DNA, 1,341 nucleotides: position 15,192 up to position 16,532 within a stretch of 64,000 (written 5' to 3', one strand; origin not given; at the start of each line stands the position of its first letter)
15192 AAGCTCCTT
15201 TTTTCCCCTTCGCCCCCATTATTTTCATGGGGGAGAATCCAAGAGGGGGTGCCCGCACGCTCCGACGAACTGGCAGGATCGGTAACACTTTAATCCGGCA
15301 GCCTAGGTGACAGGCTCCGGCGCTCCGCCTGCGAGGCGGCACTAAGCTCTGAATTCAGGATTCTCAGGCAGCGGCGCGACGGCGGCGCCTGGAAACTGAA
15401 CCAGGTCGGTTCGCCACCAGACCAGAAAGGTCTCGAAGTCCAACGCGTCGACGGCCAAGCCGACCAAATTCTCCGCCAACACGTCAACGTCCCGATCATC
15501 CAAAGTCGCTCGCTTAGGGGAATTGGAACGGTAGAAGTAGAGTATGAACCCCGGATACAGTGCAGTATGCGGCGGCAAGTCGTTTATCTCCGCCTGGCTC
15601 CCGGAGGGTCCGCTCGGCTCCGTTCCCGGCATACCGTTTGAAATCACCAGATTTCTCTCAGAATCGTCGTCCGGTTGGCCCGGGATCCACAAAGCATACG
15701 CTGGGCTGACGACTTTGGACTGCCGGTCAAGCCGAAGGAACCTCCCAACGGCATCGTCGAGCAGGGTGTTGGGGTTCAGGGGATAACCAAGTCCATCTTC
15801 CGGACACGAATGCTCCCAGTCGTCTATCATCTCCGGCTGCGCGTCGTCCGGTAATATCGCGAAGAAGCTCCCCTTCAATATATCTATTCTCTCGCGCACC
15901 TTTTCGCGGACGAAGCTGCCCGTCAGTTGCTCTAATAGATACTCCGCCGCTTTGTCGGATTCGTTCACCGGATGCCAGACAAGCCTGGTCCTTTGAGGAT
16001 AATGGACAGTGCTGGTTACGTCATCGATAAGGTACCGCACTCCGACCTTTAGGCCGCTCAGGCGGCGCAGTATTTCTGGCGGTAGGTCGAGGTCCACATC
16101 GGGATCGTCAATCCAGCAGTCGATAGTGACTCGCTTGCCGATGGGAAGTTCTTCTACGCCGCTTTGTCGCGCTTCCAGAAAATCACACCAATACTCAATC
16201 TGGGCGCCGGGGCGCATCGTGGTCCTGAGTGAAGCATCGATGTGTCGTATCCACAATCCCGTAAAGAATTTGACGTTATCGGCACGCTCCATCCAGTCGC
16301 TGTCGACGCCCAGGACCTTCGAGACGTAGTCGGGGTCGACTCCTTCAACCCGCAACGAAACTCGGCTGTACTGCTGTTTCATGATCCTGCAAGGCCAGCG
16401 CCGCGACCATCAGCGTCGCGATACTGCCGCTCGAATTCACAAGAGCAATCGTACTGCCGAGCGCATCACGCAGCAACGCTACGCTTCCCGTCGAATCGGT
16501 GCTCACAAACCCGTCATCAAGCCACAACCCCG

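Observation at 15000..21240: Lower-GC island of orphan rhs toxin tips, immunity genes and an FHA-anchored protein, with no full-length rhs gene beside it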

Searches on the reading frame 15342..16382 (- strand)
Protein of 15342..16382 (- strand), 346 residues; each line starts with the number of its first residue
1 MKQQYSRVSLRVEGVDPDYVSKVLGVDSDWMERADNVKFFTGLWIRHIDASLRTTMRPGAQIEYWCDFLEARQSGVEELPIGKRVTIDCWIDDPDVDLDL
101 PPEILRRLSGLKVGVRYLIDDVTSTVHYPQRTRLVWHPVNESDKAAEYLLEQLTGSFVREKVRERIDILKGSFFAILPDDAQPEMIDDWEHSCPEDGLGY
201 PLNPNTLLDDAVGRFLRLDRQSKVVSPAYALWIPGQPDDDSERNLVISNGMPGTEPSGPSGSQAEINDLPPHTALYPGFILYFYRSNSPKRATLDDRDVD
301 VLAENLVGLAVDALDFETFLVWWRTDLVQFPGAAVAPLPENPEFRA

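Call 3: search_protein_families(library=pfam, proteins=[window:15342-16382:-], max_evalue=0.1)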
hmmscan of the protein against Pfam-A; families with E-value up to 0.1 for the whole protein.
window:15342-16382:- (346 aa): 0 families

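Call 6: search_protein_families(library=ncbifam, proteins=[window:15342-16382:-], max_evalue=0.1)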
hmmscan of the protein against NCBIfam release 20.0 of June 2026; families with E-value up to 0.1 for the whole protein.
window:15342-16382:- (346 aa): 0 families

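Call 10: find_encoding_contigs(protein=window:15342-16382:-, flank=10000, max_places=6)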
Protein window:15342-16382:- (346 aa): 1 contig read that carries it; 1 place shown.
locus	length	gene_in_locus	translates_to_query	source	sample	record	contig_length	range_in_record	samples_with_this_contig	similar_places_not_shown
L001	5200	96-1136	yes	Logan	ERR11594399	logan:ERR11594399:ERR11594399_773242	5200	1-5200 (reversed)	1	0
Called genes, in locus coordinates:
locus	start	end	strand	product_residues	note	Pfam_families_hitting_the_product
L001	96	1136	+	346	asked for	-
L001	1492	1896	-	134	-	-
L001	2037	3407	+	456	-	PF07676:PD40 (faint), PF00930:DPPIV_N (faint), PF26550:Tricorn_2nd (weak), PF26549:Tricorn_N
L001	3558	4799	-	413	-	PF01170:UPF0020, PF13649:Methyltransf_25 (weak), PF13847:Methyltransf_31 (weak)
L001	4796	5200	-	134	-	?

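Call 14: find_homologous_proteins(query=window:15342-16382:-, max_evalue=0.001)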
Query window:15342-16382:- (346 aa): 5 proteins with E <= 0.001 among 4551 candidates.
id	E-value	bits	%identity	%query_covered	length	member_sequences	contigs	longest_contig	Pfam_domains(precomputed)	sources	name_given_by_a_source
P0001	1.3e-229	779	100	97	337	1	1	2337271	-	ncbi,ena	-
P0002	6.2e-179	613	79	100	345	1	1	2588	-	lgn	-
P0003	8.5e-100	352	51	98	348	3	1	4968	-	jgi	jgi:hypothetical protein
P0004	1.3e-75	273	46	97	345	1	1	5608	-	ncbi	-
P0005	9.5e-58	214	39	95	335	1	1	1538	-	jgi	jgi:hypothetical protein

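Call 15: find_encoding_contigs(protein=P0001, flank=10000, max_places=3)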
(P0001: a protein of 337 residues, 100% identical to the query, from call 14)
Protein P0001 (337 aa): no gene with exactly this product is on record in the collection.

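Call 16: find_encoding_contigs(protein=P0003, flank=10000, max_places=3)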
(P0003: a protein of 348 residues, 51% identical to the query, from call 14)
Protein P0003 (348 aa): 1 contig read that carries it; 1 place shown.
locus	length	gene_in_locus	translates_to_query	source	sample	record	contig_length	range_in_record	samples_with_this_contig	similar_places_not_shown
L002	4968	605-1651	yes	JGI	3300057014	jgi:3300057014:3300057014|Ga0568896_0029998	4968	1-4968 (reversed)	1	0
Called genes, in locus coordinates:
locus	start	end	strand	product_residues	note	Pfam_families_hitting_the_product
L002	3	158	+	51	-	?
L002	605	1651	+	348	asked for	-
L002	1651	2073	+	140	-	-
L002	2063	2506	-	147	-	-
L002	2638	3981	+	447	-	PF07676:PD40 (faint), PF26550:Tricorn_2nd (weak), PF26549:Tricorn_N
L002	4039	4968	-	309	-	?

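Call 17: find_encoding_contigs(protein=P0004, flank=10000, max_places=3)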
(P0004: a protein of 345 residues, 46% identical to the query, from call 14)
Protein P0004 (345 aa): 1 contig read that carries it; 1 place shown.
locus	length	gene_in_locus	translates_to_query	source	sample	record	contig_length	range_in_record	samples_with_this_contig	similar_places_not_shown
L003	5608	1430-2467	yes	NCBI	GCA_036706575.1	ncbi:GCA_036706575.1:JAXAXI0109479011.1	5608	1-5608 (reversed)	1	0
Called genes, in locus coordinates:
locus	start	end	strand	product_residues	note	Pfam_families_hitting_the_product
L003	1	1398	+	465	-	?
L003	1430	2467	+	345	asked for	-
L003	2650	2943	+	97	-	-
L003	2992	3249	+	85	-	-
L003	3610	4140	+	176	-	PF02517:Rce1-like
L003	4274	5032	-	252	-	PF03096:Ndr (weak), PF12146:Hydrolase_4, PF00561:Abhydrolase_1, PF12697:Abhydrolase_6, PF00975:Thioesterase (weak)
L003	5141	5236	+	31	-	-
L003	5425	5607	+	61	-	?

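Call 33: search_protein_families(library=padloc, proteins=[window:15342-16382:-], max_evalue=0.01)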
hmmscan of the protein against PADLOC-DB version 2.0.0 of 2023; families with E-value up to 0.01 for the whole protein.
window:15342-16382:- (346 aa): 0 families

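Call 35: predict_structure(alignment_id=A2)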
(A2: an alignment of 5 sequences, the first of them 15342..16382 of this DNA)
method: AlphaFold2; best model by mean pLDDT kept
length: 346 residues; sequences in the alignment: 5
mean_pLDDT: 45.2   pTM: 0.48
mean pLDDT of the five models: 45.2, 45.2, 45.1, 42.4, 41.6
residues with pLDDT >= 90: 0; 70-90: 59; 50-70: 51; < 50: 236
segments of 3 or more residues with pLDDT < 50: 1-4, 31-41, 94-97, 120-142, 152-154, 168-346
pLDDT, mean of each block of 10 residues (from residue 1): 59 80 78 35 72 69 84 81 66 52 60 64 37 45 49 48 50 43 33 23 29 31 26 26 23 25 28 27 31 38 40 36 29 28 33
secondary structure, 60 per line:
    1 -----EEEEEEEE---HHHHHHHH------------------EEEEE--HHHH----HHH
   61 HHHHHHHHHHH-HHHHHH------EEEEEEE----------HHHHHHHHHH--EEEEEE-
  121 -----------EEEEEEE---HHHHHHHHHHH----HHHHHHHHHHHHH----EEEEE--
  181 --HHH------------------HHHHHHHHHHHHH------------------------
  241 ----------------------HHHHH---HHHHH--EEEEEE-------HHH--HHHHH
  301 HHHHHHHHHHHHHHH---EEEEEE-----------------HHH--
elements in order: E6-13 H17-24 E43-47 H50-53 H58-71 H73-78 E85-91 H102-111 E114-119 E132-138 H142-152 H157-169 E174-178 H204-216 H263-267 H271-275 E278-283 H296-315 E319-324

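Call 37: search_protein_families(library=pfam, alignment_id=A2, max_evalue=10)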
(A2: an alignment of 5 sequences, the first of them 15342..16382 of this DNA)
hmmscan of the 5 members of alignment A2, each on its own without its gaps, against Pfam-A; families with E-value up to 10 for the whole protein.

A. member 1, window:15342-16382:- (346 aa): 0 families

B. families by the number of members that match (of 5 scanned): 1 family
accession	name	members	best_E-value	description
PF14106.11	DUF4279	1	0.064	Domain of unknown function (DUF4279)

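Call 38: search_solved_structures(query=A2, max_evalue=10)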
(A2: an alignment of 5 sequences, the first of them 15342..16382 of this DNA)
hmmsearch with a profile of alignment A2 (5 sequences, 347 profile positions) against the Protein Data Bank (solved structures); distinct sequences matched with E-value up to 10: 6.
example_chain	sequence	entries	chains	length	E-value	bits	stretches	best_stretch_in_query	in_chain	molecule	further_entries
3qtm_A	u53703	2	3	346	0.083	15.2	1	60-131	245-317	Uncharacterized protein C4B3.07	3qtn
3msv_A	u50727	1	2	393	0.1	14.9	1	60-131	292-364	Nuclear import adaptor, Nro1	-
5cyv_A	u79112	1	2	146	0.12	14.7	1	130-190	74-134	Transcriptional regulator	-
3fm5_A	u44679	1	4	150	0.13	14.6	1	130-190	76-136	Transcriptional regulator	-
8glv_AV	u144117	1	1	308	0.19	14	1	60-171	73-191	Cilia- and flagella-associated protein 73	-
5gm6_Z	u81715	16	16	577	1.3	11.3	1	118-184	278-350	Pre-mRNA-splicing factor CWC22 | CWC22 isoform 1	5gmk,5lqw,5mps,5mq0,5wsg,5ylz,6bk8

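Call 40: search_protein_representatives(alignment_id=A2)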
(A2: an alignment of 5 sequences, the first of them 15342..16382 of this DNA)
Query: 5 sequences, 347 profile positions. Proteins with E-value up to 0.001 (for the whole library): 115; up to 1e-10: 52; up to 1e-30: 9. The best 115 are listed.
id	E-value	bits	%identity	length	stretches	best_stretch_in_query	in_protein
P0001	1.0e-175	600.3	-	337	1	10-347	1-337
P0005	2.6e-163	559.5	-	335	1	3-340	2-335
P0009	3.3e-122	424.3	-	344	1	3-337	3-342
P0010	4.4e-63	229.9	-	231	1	2-171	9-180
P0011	1.3e-54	202.1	-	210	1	133-340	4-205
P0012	2.1e-40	155.3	-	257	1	117-333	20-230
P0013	3.4e-39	151.4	-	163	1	174-339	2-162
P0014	7.2e-36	140.4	-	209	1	132-340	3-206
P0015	1.3e-33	133.0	-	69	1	280-347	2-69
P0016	3.5e-23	98.7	-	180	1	133-295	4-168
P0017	1.3e-22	96.9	-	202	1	139-333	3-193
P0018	2.9e-21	92.4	-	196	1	4-133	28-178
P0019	3.6e-20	88.8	-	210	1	139-333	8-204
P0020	4.8e-20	88.4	-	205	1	141-334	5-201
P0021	6.8e-20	87.9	-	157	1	4-130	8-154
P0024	2.6e-18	82.7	-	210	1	135-329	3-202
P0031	2.8e-16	76.0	-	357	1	142-333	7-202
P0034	4.7e-16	75.3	-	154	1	2-124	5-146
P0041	2.8e-14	69.4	-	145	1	5-124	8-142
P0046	1.6e-13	67.0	-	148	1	4-127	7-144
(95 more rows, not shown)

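Call 41: search_protein_families(library=pfam, proteins=[P0021, P0034, P0041, P0046, P0018, P0017, P0019, P0020, P0024, P0031], max_evalue=0.01)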
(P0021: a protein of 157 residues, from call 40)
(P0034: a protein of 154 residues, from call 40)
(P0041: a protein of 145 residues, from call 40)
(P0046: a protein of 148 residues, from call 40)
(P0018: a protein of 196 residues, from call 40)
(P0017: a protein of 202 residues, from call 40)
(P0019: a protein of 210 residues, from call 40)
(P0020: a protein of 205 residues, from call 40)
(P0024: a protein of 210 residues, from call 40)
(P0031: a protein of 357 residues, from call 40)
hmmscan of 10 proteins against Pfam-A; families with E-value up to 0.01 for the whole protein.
P0021 (157 aa): 1 family
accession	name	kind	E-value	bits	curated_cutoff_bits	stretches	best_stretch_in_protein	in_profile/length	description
PF14106.11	DUF4279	-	5.5e-09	36.7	25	1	18-140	2-114/116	Domain of unknown function (DUF4279)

P0034 (154 aa): 1 family
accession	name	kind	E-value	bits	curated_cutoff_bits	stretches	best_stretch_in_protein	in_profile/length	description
PF14106.11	DUF4279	-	3.5e-11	43.8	25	1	17-140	2-116/116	Domain of unknown function (DUF4279)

P0041 (145 aa): 1 family
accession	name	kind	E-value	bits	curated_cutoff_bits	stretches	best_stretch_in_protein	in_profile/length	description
PF14106.11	DUF4279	-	4.7e-08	33.7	25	1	19-136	4-116/116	Domain of unknown function (DUF4279)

P0046 (148 aa): 1 family
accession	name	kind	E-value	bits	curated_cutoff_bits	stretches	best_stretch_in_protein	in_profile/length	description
PF14106.11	DUF4279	-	5.1e-12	46.5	25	1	17-134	2-115/116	Domain of unknown function (DUF4279)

P0018 (196 aa): 1 family
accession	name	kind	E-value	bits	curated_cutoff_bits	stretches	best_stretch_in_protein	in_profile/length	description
PF14106.11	DUF4279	-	7.6e-09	36.3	25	1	38-163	2-116/116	Domain of unknown function (DUF4279)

P0017 (202 aa): 0 families

P0019 (210 aa): 0 families

P0020 (205 aa): 0 families

P0024 (210 aa): 0 families

P0031 (357 aa): 1 family
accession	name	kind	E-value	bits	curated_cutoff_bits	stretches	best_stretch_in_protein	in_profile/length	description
PF08238.18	Sel1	-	4.3e-22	78.2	30.7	3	268-301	2-35/36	Sel1 repeat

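Call 50: find_encoding_contigs(protein=P0002, flank=10000, max_places=3)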
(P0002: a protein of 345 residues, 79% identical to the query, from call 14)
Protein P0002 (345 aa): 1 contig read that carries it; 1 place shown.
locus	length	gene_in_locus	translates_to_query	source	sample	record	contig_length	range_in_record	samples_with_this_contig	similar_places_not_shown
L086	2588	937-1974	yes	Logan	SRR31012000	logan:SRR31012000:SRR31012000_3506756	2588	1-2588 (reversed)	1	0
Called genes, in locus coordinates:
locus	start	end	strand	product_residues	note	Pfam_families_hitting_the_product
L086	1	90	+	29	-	?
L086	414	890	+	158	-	-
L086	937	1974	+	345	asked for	-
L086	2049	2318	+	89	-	-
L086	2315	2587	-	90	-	?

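Call 51: find_encoding_contigs(protein=P0005, flank=10000, max_places=3)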
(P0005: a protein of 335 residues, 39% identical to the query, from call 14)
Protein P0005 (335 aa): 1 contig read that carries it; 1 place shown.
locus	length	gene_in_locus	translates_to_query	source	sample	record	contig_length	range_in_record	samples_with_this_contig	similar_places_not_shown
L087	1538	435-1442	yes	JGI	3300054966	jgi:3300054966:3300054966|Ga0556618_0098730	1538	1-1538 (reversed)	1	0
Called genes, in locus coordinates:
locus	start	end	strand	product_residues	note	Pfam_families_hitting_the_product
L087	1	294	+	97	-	?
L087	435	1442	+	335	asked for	-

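Call 62: find_encoding_contigs(protein=P0020, flank=6000, max_places=2)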
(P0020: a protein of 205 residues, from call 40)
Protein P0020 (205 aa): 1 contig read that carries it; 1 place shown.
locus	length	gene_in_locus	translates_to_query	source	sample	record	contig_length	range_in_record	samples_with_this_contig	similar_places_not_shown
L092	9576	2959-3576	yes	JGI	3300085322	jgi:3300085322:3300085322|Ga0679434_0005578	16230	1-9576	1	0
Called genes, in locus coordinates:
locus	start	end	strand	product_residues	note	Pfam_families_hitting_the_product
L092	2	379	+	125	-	?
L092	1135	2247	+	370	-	-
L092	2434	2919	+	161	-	-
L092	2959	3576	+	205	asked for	-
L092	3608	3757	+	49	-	-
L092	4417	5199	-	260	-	PF01061:ABC2_membrane, PF12698:ABC2_membrane_3 (weak)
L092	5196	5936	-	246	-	PF00005:ABC_tran, PF13304:AAA_21 (weak)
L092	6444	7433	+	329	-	PF00478:IMPDH (weak), PF03060:NMO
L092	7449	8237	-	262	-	PF03795:YCII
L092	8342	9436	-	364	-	PF00578:AhpC-TSA, PF08534:Redoxin, PF17991:Thioredoxin_10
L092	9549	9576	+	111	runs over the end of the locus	PF00085:Thioredoxin, PF13098:Thioredoxin_2, PF13905:Thioredoxin_8 (faint)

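Call 63: find_encoding_contigs(protein=P0031, flank=6000, max_places=2)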
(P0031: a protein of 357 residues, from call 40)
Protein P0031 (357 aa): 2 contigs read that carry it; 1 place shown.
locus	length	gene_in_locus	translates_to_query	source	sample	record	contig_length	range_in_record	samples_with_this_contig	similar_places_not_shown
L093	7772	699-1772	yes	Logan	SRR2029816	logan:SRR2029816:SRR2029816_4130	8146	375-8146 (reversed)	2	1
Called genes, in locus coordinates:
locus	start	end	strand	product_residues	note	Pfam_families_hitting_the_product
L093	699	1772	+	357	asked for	PF08238:Sel1 (weak)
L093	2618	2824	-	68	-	PF09954:DUF2188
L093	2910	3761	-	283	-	-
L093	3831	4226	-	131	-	PF20137:BubE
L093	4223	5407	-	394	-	PF20590:DUF6791, PF00899:ThiF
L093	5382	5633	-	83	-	PF14452:Multi_ubiq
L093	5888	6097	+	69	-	PF01381:HTH_3, PF13560:HTH_31 (faint)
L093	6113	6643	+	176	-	PF06114:Peptidase_M78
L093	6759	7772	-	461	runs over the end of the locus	?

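Call 64: search_protein_families(library=pfam, proteins=[L092:1135-2247:+, L092:2434-2919:+, L092:3608-3757:+, L093:2910-3761:-], max_evalue=0.1)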
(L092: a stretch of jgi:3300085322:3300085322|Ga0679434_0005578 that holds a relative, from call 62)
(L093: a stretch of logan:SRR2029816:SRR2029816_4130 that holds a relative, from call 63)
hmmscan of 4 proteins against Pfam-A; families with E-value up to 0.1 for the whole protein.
L092:1135-2247:+ (370 aa): 0 families

L092:2434-2919:+ (161 aa): 1 family
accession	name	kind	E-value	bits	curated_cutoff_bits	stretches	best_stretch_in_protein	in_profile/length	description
PF15535.12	Ntox37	-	0.00075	20.5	27.8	1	80-124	26-67/78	Bacterial toxin 37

L092:3608-3757:+ (49 aa): 0 families

L093:2910-3761:- (283 aa): 1 family
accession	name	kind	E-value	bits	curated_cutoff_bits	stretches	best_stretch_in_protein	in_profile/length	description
PF13470.12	PIN_3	-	0.00023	22.4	27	0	4-48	1-47/115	PIN domain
